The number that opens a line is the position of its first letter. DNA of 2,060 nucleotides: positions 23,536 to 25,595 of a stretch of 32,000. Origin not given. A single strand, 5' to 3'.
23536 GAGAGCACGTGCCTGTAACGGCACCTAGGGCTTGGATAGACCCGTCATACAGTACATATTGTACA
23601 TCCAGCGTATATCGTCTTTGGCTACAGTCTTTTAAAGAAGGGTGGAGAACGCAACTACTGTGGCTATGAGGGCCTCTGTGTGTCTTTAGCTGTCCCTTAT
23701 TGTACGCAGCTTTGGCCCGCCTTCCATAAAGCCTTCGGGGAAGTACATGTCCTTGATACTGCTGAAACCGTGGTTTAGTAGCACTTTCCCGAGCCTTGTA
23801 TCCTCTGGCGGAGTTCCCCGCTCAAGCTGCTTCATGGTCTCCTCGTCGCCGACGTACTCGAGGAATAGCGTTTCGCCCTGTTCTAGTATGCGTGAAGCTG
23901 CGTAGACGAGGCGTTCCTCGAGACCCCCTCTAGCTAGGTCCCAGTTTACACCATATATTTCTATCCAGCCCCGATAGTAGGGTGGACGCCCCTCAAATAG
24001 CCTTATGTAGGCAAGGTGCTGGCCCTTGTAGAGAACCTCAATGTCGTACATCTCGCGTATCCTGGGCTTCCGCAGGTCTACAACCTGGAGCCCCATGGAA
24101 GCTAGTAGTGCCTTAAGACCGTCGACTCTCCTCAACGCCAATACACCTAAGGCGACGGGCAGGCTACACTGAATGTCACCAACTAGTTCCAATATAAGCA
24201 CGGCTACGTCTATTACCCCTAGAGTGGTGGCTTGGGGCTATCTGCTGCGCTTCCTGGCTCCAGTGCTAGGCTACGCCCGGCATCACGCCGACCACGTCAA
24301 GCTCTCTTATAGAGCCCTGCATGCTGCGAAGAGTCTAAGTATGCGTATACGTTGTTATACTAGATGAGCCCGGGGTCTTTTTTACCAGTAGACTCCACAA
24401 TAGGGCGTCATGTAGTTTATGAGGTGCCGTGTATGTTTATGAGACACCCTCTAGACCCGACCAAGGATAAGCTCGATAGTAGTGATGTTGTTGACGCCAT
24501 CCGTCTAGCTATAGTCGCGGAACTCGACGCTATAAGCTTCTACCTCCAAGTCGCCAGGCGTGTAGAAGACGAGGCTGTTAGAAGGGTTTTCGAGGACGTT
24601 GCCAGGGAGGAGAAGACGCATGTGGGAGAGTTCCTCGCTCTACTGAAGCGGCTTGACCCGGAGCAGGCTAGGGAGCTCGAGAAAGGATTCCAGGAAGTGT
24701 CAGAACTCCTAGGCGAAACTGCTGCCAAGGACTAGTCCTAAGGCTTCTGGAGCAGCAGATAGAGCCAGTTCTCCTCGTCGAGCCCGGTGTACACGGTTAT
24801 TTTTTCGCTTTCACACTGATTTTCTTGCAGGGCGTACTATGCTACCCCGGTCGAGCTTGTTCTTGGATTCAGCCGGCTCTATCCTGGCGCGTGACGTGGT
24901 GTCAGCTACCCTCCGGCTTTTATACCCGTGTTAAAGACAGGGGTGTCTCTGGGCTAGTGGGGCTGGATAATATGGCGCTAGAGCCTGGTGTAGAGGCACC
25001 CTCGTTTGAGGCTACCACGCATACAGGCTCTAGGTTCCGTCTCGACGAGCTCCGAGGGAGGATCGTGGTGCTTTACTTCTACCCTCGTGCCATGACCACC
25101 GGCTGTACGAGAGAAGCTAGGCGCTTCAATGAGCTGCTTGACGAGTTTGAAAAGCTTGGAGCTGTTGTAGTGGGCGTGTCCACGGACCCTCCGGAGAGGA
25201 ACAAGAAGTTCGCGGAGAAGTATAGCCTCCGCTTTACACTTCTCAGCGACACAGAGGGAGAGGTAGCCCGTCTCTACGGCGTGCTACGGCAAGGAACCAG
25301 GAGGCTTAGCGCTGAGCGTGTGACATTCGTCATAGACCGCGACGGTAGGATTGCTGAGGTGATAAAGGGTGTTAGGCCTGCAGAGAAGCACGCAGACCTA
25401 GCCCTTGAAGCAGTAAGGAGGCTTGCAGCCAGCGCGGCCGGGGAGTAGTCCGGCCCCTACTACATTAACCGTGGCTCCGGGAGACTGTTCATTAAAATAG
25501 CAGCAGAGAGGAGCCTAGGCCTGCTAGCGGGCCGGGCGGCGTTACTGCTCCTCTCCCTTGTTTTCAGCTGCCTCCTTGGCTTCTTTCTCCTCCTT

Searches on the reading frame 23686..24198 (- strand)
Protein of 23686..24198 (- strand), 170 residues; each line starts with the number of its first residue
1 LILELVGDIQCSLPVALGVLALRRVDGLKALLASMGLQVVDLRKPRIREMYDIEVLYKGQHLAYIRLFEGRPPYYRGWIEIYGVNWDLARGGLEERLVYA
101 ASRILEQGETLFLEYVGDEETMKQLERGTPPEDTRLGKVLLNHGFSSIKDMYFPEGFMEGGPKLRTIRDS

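Call 11: search_protein_families(library=pfam, proteins=[window:23686-24198:-], max_evalue=0.01)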
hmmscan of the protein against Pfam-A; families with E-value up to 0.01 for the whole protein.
window:23686-24198:- (170 aa): 1 family
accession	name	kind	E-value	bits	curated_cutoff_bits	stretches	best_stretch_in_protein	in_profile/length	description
PF06557.17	DUF1122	-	7.6e-33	113.8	25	1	41-165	8-146/176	Protein of unknown function (DUF1122)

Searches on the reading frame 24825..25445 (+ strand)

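Call 11: search_protein_families(library=pfam, proteins=[window:24825-25445:+], max_evalue=0.01)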
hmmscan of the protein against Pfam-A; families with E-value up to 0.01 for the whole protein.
window:24825-25445:+ (207 aa): 4 families
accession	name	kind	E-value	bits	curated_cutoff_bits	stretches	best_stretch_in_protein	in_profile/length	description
PF00578.27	AhpC-TSA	-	8e-39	132.9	26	1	55-178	2-123/124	AhpC/TSA family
PF08534.16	Redoxin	-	1.4e-22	80.5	26.6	1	54-189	2-143/148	Redoxin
PF02630.20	SCO1-SenC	-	0.00097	19.5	22.8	1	60-151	3-100/134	SCO1/SenC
PF13911.12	AhpC-TSA_2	-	0.0084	16.9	27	0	102-172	3-73/114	AhpC/TSA antioxidant enzyme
